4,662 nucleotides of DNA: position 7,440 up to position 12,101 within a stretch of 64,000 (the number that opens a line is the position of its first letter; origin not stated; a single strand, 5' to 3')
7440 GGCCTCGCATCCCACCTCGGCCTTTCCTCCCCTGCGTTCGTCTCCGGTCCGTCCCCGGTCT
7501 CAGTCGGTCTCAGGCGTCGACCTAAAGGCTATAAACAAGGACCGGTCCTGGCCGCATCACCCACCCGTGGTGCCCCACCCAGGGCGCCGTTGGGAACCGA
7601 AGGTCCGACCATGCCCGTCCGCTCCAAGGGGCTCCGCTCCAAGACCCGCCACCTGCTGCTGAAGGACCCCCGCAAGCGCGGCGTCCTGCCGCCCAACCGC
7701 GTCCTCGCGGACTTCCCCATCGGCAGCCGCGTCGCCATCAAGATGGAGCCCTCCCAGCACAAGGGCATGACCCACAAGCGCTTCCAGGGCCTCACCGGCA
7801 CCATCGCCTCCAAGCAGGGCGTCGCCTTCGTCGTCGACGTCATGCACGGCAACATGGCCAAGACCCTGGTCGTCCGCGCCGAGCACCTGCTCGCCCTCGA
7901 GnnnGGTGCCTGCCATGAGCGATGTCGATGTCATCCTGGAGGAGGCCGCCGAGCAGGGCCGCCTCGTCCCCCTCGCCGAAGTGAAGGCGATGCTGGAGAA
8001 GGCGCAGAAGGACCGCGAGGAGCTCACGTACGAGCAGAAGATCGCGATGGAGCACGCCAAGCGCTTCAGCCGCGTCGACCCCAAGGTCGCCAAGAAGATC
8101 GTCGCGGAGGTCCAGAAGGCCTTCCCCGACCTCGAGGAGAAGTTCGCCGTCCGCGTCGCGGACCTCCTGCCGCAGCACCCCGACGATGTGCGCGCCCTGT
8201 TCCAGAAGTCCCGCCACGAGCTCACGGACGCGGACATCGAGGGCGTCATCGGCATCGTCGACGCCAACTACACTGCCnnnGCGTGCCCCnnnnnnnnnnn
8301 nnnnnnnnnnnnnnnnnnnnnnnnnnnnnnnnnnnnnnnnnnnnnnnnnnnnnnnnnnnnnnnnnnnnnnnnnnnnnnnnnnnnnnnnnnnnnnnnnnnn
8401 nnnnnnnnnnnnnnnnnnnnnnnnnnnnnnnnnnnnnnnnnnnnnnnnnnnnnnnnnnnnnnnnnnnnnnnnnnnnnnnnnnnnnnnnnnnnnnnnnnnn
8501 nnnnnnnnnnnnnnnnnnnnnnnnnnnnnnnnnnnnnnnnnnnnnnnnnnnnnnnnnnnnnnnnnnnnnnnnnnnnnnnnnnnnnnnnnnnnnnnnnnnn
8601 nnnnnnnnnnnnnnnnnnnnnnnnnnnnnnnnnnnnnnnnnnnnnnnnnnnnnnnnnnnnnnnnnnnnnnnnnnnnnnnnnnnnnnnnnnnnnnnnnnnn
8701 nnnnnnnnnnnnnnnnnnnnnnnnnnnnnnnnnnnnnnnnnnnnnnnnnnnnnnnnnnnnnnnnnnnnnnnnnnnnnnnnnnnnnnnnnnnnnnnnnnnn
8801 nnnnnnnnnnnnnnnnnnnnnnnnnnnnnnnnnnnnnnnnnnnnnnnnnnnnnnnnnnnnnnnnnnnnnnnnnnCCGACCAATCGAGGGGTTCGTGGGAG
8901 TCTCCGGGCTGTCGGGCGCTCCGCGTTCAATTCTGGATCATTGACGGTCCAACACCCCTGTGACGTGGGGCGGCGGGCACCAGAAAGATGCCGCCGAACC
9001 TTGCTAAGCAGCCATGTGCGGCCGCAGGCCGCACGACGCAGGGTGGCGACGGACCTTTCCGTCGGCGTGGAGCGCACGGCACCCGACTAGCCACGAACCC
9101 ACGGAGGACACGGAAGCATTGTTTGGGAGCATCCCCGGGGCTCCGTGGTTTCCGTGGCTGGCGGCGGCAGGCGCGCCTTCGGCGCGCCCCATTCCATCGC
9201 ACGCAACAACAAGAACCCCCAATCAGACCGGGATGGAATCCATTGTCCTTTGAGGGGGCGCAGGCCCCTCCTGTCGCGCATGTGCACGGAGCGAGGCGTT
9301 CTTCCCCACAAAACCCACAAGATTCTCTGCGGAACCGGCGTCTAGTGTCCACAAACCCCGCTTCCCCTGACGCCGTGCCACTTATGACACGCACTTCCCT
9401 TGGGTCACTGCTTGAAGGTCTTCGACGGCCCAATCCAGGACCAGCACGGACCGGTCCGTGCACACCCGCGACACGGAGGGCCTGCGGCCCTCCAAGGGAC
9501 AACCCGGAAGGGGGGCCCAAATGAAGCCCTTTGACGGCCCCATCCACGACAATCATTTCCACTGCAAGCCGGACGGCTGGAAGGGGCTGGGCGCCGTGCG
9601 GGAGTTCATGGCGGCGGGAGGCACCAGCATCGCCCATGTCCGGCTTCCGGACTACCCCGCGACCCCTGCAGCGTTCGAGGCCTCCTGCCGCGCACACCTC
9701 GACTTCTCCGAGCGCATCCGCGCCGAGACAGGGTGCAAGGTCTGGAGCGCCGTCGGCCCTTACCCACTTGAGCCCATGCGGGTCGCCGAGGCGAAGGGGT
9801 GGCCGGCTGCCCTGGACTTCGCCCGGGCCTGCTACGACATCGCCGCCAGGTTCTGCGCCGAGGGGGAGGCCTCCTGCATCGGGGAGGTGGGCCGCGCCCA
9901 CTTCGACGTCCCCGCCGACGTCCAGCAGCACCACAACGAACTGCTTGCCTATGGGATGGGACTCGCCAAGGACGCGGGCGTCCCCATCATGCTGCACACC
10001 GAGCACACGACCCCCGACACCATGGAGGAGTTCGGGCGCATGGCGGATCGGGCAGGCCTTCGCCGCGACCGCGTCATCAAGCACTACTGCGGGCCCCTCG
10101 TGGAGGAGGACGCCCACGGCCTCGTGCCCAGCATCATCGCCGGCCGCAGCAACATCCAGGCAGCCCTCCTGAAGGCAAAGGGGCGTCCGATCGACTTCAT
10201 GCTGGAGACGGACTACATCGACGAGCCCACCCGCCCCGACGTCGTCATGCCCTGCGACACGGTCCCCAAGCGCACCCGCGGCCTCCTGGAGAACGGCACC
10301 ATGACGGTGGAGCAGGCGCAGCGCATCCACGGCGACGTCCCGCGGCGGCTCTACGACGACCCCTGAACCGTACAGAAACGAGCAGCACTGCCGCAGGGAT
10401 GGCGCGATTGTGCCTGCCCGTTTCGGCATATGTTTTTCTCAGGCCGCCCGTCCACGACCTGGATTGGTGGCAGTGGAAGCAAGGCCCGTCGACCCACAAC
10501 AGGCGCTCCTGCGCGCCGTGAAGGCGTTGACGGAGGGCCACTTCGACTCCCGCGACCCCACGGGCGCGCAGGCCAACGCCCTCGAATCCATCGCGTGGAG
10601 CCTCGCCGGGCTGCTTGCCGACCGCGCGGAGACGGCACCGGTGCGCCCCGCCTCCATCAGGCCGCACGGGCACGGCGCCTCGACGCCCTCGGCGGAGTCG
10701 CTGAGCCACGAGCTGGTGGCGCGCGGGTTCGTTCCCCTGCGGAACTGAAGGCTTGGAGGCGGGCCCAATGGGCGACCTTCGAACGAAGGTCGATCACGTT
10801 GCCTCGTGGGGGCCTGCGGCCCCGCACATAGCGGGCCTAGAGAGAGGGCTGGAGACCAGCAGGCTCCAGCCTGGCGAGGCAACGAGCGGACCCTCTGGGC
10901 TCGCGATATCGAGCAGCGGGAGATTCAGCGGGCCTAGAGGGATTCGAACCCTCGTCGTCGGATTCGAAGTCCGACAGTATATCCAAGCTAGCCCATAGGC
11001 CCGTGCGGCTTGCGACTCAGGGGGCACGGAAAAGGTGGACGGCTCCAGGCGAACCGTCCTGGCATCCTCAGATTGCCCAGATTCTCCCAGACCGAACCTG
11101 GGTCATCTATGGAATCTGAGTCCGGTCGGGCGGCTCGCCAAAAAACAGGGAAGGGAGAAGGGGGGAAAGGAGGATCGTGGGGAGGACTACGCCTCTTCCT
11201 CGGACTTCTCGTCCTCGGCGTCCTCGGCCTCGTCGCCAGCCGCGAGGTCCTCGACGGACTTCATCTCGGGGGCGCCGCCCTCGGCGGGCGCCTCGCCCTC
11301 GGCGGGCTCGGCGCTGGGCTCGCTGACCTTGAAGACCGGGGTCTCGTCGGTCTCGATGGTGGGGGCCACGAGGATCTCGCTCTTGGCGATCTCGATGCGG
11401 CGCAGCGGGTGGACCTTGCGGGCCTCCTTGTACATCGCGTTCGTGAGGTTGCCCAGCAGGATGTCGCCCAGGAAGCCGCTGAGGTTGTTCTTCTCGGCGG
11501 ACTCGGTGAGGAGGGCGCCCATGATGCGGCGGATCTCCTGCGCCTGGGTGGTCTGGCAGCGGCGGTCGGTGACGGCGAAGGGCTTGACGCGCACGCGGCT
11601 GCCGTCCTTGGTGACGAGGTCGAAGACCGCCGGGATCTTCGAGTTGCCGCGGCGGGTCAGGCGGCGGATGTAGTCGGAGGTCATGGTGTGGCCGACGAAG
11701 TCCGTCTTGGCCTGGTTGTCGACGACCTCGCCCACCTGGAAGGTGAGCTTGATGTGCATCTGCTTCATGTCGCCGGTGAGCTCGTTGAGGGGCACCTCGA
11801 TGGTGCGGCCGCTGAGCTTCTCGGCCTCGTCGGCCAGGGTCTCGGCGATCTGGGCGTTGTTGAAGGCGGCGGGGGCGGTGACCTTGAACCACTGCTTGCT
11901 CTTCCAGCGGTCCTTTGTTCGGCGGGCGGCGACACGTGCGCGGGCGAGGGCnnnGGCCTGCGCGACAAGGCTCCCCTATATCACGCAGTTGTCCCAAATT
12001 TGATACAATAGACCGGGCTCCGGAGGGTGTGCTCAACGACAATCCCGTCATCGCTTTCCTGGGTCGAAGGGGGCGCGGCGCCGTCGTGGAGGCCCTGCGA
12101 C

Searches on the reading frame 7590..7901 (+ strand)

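Call 54: search_protein_families(library=ncbifam, proteins=[window:7590-7901:+], max_evalue=0.00001)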
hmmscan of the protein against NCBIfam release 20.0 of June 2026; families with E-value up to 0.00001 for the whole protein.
window:7590-7901:+ (104 aa): 1 family
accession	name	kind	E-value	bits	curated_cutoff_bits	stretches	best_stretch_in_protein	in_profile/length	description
NF003303.0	PRK04306.1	equivalog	9.9e-32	108.6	97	1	11-102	4-95/98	50S ribosomal protein L21e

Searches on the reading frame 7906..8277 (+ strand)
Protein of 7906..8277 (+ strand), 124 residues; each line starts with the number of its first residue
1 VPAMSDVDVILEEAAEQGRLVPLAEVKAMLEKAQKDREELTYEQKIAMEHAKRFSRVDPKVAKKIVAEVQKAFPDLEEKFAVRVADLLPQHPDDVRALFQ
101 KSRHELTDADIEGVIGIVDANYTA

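Call 54: search_protein_families(library=ncbifam, proteins=[window:7906-8277:+], max_evalue=0.00001)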
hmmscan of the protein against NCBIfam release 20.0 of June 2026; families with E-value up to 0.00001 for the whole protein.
window:7906-8277:+ (124 aa): 6 families
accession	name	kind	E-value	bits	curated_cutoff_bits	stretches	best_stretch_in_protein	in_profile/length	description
NF011555.0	PRK14981.2-1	equivalog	7e-22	78.3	170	1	21-120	12-109/114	DNA-directed RNA polymerase subunit F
NF011552.0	PRK14981.1-4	equivalog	1.7e-17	63.8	156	1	19-118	10-112/117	DNA-directed RNA polymerase subunit F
NF011551.0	PRK14981.1-3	equivalog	9.8e-16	58.1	183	1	19-120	10-117/120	DNA-directed RNA polymerase subunit F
NF011550.0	PRK14981.1-1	equivalog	3.8e-15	56.7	159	1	23-119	15-115/118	RNA polymerase Rpb4 family protein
NF011554.0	PRK14981.1-6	equivalog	2e-13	50.6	147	1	21-111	12-99/107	DNA-directed RNA polymerase subunit F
NF011557.0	PRK14981.2-3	equivalog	2.4e-10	40.6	133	1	24-118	11-100/105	DNA-directed RNA polymerase subunit F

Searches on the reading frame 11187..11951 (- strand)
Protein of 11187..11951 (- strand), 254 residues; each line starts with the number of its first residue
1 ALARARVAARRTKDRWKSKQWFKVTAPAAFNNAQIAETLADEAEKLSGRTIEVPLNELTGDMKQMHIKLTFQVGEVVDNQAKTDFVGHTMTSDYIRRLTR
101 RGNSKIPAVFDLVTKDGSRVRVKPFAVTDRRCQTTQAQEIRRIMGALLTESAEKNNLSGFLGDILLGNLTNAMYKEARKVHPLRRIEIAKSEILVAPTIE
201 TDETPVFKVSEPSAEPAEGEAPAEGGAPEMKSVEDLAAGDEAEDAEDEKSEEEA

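Call 54: search_protein_families(library=ncbifam, proteins=[window:11187-11951:-], max_evalue=0.00001)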
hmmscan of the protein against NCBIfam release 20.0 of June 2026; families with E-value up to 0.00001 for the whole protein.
window:11187-11951:- (254 aa): 1 family
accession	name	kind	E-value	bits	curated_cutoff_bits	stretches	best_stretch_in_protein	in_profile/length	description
NF003142.0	PRK04057.1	equivalog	3.9e-73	245.1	198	1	6-204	3-201/210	30S ribosomal protein S3ae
